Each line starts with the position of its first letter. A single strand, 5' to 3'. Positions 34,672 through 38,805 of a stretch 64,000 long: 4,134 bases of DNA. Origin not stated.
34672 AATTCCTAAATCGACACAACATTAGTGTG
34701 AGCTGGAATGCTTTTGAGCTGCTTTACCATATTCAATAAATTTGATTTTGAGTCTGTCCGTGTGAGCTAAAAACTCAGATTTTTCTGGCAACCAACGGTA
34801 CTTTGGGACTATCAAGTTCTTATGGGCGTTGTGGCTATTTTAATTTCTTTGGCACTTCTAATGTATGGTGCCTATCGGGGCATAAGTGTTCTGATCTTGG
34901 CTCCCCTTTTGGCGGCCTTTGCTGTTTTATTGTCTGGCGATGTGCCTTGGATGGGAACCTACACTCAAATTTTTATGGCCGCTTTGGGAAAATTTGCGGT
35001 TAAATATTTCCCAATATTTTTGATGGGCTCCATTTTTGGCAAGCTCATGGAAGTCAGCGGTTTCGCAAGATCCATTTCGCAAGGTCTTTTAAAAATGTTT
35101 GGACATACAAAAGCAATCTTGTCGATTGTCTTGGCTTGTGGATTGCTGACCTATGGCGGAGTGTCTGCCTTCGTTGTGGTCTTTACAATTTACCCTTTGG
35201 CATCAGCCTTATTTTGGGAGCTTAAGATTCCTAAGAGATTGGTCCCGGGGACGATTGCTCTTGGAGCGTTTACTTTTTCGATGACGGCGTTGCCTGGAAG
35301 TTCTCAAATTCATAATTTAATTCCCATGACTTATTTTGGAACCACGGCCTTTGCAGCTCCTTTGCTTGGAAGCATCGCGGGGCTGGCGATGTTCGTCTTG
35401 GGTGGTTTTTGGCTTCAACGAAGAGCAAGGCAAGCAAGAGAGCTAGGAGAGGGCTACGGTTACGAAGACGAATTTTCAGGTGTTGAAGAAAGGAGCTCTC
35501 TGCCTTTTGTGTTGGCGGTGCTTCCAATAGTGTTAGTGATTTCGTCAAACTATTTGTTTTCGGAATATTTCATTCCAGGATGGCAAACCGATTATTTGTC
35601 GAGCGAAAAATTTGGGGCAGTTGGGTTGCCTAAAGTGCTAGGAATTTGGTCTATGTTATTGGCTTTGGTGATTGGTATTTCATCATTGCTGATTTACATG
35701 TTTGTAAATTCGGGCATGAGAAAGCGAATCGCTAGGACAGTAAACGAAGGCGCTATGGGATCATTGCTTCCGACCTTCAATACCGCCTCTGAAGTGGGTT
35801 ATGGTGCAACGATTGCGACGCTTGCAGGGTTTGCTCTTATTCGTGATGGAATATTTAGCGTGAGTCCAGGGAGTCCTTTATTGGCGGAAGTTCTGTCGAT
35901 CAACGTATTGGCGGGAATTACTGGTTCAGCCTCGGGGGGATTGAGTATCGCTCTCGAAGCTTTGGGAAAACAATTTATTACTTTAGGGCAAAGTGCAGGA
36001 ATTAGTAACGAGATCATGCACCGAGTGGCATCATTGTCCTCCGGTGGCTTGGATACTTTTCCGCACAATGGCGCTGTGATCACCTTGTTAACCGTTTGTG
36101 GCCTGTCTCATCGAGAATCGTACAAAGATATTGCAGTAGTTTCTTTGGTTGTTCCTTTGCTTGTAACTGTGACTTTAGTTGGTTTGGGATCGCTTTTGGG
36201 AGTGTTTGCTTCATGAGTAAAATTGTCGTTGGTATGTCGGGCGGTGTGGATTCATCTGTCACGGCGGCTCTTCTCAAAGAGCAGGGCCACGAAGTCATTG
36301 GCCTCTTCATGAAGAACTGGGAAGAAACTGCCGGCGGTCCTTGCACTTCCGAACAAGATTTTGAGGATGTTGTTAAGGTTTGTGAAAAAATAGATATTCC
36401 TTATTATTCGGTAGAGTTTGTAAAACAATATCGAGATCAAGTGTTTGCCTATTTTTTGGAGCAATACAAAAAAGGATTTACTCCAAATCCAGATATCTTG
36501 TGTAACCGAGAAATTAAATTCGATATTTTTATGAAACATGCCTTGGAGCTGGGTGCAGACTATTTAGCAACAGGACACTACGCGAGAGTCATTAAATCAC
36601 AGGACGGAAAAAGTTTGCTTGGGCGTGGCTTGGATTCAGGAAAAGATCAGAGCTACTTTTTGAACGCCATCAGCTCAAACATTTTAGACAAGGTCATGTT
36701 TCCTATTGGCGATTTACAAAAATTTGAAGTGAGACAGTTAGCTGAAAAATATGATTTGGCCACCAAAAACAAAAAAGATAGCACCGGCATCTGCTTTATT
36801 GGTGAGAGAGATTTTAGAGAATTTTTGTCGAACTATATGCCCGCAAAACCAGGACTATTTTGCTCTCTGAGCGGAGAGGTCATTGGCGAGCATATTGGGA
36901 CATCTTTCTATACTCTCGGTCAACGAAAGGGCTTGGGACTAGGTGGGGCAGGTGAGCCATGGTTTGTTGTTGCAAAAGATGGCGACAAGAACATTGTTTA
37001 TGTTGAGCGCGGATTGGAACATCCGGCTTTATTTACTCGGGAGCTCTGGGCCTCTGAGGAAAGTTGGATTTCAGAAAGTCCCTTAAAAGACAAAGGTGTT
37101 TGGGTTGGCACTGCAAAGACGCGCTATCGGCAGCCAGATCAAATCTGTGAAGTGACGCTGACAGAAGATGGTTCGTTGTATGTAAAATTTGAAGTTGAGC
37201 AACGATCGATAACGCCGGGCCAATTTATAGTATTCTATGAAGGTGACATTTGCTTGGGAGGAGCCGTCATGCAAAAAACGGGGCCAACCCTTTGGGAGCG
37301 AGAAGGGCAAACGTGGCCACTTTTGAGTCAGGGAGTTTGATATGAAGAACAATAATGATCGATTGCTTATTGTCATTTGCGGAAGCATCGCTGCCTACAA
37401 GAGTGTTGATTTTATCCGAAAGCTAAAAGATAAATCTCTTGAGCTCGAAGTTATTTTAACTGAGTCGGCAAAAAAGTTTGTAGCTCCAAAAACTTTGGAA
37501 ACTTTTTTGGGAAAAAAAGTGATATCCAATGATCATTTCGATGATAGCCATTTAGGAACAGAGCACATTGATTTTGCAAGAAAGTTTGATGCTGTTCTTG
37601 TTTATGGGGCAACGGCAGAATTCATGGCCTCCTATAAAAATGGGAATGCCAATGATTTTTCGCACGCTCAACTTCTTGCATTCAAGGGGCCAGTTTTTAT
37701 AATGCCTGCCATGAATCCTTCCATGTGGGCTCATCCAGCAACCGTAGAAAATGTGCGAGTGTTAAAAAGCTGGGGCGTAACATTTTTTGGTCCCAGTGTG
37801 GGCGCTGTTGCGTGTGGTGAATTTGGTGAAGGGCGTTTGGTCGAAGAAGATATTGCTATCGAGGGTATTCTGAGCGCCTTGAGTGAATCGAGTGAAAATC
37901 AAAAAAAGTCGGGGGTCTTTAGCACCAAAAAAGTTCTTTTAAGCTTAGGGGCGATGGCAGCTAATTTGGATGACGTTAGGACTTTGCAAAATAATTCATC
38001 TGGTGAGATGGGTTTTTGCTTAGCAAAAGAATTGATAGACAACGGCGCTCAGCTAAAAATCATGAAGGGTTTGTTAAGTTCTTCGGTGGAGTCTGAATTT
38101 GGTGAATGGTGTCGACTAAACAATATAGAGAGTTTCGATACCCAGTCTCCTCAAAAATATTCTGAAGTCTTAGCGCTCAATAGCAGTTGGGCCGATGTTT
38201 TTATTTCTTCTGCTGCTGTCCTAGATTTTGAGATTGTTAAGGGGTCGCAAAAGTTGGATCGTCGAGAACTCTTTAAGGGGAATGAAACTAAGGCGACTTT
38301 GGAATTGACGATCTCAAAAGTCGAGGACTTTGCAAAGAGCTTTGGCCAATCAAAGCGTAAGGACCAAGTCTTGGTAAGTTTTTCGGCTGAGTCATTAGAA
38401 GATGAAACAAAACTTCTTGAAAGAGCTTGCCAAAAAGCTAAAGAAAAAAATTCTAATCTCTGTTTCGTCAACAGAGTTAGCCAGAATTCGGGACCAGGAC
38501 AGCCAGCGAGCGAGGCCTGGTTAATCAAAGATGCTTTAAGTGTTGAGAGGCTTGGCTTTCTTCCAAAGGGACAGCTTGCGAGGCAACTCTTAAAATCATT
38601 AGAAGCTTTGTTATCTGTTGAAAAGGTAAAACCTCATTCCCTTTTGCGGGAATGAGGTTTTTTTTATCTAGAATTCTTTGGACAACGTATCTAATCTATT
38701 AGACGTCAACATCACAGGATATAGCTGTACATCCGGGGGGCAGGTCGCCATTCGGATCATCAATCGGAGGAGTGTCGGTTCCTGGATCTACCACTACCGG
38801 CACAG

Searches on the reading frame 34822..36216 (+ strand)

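Call 63: search_protein_families(library=pfam, proteins=[window:34822-36216:+], max_evalue=0.001)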
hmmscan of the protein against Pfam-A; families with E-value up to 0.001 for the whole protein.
window:34822-36216:+ (464 aa): 1 family
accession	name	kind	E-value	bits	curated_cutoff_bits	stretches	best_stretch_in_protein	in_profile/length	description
PF02447.22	GntP_permease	-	2.1e-05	23.9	22.5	1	3-272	3-266/440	GntP family permease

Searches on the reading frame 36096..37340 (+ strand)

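Call 63: search_protein_families(library=pfam, proteins=[window:36096-37340:+], max_evalue=0.001)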
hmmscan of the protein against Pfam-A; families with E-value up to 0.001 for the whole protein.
window:36096-37340:+ (414 aa): 5 families
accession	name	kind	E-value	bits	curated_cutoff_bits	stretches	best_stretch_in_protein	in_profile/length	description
PF03054.22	tRNA_Me_trans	-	2.3e-81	272.7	20.6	1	42-236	2-201/202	tRNA methyl transferase HUP domain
PF20259.3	tRNA_Me_trans_M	-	1.7e-22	79.2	27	1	242-303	2-64/66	tRNA methyl transferase PRC-barrel domain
PF20258.4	tRNA_Me_trans_C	-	4.9e-19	68.9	20.6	1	315-391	2-76/77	Aminomethyltransferase beta-barrel domain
PF02540.23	NAD_synthase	-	5e-09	36.1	21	1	40-113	18-86/242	NAD synthase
PF01171.26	ATP_bind_3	-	6e-05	23.3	27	1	42-162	1-105/182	PP-loop family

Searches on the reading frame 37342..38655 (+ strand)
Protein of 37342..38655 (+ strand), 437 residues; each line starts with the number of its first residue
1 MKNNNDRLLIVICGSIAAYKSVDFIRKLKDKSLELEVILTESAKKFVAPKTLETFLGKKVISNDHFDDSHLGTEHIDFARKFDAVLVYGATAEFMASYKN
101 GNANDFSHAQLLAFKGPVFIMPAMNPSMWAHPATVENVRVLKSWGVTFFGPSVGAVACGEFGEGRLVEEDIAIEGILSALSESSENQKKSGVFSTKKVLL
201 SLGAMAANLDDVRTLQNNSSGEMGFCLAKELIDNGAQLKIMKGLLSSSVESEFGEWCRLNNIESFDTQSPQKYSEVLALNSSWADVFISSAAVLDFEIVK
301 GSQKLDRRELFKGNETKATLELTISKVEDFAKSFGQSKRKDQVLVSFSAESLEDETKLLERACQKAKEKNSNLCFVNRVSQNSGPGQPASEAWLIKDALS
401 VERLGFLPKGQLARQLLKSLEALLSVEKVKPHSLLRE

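Call 63: search_protein_families(library=pfam, proteins=[window:37342-38655:+], max_evalue=0.001)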
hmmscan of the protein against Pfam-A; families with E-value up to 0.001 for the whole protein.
window:37342-38655:+ (437 aa): 2 families
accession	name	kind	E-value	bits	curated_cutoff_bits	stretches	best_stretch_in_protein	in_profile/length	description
PF04127.22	DFP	-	1.8e-29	103.3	22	1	194-394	2-185/186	DNA/pantothenate metabolism flavoprotein C-terminal domain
PF02441.25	Flavoprotein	-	1.2e-23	83.9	22.7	1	7-141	2-145/162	Flavoprotein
